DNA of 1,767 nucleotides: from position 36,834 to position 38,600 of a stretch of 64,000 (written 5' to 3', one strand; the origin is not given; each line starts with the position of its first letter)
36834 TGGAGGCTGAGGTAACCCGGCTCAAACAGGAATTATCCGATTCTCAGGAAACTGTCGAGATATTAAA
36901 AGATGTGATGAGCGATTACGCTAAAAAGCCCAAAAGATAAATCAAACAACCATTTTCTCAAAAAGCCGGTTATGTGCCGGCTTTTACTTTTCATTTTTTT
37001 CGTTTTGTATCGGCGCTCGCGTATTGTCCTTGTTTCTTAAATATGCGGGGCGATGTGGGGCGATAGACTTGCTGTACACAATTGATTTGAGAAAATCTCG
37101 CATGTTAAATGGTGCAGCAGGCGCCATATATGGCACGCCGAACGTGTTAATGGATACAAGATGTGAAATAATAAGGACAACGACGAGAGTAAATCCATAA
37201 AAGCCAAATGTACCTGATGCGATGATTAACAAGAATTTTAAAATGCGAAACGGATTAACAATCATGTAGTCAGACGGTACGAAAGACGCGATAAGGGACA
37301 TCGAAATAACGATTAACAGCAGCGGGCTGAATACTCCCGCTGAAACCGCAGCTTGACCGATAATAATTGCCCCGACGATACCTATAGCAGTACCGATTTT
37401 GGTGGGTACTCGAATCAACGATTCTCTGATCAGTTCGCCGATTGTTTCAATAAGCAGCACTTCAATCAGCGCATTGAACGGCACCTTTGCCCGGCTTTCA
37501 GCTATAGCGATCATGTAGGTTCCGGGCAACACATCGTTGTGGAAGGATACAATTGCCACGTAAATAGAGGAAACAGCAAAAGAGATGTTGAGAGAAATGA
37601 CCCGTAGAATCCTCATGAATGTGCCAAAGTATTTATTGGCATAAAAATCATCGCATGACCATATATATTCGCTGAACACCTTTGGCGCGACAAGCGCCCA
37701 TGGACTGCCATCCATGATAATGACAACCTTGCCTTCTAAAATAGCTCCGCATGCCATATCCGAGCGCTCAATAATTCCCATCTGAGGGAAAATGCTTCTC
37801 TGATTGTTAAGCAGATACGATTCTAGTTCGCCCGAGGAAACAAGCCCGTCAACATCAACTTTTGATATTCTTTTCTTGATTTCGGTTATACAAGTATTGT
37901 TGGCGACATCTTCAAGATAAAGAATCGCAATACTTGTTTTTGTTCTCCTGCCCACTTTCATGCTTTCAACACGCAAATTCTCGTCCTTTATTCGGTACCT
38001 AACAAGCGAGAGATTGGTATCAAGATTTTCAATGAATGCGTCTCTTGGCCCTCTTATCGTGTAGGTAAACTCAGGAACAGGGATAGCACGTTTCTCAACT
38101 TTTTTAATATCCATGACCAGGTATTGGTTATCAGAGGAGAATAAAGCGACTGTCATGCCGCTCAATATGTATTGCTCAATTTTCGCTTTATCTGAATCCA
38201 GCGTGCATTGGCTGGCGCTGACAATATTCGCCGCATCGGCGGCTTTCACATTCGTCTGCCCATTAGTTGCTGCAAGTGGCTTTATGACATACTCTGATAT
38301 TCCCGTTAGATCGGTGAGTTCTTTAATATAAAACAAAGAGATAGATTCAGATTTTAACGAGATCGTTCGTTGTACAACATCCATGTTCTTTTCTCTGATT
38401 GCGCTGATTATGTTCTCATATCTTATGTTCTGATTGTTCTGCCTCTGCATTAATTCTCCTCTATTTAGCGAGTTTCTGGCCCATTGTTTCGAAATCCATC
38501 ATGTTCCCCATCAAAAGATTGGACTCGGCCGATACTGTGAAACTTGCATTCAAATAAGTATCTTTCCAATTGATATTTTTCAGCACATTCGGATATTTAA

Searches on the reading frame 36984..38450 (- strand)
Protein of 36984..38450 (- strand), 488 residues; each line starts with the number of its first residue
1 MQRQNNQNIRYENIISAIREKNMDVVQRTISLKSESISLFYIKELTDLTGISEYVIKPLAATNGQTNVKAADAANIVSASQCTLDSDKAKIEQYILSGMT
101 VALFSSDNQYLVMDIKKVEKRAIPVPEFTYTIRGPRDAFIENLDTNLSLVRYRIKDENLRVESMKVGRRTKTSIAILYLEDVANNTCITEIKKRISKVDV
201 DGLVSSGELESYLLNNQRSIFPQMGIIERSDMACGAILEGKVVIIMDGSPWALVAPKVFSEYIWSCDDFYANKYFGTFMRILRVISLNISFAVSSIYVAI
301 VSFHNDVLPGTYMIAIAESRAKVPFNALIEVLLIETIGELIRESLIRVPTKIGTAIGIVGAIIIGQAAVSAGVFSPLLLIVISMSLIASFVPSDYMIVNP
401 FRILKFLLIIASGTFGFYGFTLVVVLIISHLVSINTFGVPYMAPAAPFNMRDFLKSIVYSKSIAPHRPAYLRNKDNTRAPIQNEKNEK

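Call 36: search_protein_families(library=pfam, proteins=[window:36984-38450:-], max_evalue=0.00001)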
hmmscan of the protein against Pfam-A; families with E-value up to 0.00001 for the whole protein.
window:36984-38450:- (488 aa): 1 family
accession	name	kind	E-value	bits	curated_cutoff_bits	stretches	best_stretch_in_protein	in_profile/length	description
PF03323.18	GerA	-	2.6e-143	478.4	27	1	16-459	4-453/466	Bacillus/Clostridium GerA spore germination protein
